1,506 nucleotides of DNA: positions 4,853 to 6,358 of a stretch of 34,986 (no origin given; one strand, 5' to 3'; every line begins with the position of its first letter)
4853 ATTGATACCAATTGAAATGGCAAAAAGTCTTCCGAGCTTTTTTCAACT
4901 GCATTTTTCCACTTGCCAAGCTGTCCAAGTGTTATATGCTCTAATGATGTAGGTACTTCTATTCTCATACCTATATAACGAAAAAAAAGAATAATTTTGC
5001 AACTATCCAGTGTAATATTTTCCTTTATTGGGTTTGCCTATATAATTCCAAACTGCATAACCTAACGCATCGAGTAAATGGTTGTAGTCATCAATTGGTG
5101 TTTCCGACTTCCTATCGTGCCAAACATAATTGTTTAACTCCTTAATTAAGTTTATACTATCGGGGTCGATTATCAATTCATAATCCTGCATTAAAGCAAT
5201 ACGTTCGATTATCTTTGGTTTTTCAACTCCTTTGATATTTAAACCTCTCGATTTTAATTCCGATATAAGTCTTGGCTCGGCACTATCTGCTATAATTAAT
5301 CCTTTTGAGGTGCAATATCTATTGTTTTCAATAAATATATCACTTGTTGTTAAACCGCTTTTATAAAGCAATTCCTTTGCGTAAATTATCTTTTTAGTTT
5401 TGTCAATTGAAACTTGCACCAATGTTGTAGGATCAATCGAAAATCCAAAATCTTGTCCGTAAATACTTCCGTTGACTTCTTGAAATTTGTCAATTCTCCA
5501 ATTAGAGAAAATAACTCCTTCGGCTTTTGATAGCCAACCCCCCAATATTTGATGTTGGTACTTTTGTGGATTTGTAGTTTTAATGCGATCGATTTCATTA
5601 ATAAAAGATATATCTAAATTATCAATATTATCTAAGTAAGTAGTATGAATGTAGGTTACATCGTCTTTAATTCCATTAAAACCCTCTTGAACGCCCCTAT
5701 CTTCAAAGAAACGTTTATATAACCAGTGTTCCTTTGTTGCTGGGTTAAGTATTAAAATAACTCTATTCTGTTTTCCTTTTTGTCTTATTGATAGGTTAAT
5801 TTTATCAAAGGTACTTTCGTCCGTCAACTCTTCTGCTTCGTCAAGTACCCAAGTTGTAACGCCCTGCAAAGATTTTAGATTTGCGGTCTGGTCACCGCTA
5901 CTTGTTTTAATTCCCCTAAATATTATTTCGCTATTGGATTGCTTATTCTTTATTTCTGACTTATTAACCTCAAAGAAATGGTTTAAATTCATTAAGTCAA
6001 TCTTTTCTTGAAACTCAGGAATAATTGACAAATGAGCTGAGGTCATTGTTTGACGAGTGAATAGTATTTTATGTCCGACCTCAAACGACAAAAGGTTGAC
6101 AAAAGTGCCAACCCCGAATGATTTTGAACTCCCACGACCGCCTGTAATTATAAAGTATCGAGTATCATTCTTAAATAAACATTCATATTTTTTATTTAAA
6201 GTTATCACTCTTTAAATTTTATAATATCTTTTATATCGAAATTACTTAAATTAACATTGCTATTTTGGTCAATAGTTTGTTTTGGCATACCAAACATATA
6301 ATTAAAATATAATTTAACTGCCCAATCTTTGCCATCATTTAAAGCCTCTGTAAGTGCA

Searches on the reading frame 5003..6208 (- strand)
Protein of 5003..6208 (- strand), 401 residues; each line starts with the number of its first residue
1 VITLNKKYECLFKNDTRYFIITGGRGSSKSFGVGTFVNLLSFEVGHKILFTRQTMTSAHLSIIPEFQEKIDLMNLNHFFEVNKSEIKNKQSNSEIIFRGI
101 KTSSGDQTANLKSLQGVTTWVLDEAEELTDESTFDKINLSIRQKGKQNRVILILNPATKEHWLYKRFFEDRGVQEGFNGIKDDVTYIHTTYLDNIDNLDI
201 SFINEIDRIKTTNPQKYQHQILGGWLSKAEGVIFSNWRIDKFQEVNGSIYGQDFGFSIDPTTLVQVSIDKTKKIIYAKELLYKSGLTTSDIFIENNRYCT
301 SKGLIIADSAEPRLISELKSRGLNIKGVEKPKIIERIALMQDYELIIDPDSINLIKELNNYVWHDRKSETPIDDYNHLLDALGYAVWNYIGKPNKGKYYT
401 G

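Call 60: search_dna_similar(query=window:5003-6208:-, collection=phages, mode=protein, max_rows=12)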
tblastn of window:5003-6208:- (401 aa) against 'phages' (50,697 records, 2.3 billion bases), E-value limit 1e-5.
Records with a match: 2007; places in all: 2008; records where one place covers at least 80% of the query: 884.
Best place of each record, by identity: 60-80% 4; <60% 2003.
By first word of the organism name: Pseudomonas 331; Vibrio 270; Salmonella 216; Staphylococcus 149; Streptococcus 142; Bacteroides 95; Enterococcus 87; Escherichia 87; Clostridium 63; Acinetobacter 61; and 88 more.
By host as written in the record: - 366; Pseudomonas aeruginosa 134; Pseudomonas aeruginosa PAO1 87; Staphylococcus aureus 39; Salmonella enterica subsp. enterica serovar Enteritidis PT1 37; Escherichia coli 33; Clostridium sporogenes ATCC-15579 30; Acinetobacter baumannii 28; and 592 more.
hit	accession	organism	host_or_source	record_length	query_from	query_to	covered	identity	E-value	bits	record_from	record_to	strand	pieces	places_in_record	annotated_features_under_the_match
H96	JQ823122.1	Nonlabens phage P12024S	Persicivirga sp. IMCC12024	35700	1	399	100%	61.9%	6e-160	503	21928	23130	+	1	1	phage terminase, large subunit, PBSX family | hypothetical protein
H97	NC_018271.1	Nonlabens phage P12024S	Persicivirga sp. IMCC12024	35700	1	399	100%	61.9%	6e-160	503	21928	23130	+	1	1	terminase large subunit | hypothetical protein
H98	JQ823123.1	Nonlabens phage P12024L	Persicivirga sp. IMCC12024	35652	1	399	100%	61.9%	2e-159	502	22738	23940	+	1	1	phage terminase, large subunit, PBSX family | hypothetical protein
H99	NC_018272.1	Nonlabens phage P12024L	Persicivirga sp. IMCC12024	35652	1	399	100%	61.9%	2e-159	502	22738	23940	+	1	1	terminase large subunit | hypothetical protein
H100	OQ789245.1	Riemerella phage vB_RanS_CRP6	Riemerella anatipestifer RAf63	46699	8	385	94%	49.6%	3e-106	349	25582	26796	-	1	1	terminase large subunit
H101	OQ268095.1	Riemerella phage vB_RanS_CRP5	Riemerella anatipestifer RAf2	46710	8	385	94%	49.6%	3e-106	349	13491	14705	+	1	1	terminase large subunit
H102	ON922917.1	Riemerella phage vB_RanS_PT33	Riemerella anatipestifer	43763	8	385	94%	49.4%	9e-106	348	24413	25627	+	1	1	terminase large subunit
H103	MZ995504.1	Riemerella phage vB_RanS_PT03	Riemerella anatipestifer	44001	8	385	94%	49.4%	9e-106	348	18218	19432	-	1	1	DNA methylase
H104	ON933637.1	Riemerella phage vB_RanS_PT15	Riemerella anatipestifer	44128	8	385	94%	49.4%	9e-106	348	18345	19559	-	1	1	terminase large subunit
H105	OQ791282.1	Shigella phage Henu10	Shigella dysenteriae CMCC(B)51105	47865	8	385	94%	49.4%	9e-106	348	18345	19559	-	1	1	terminase large subunit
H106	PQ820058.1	Riemerella phage PJA1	Riemerella sp.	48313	8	385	94%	49.4%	2e-105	347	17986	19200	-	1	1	terminase large subunit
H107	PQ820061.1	Riemerella phage PJL1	Riemerella sp.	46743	8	385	94%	49.4%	1e-104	344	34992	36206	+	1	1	terminase large subunit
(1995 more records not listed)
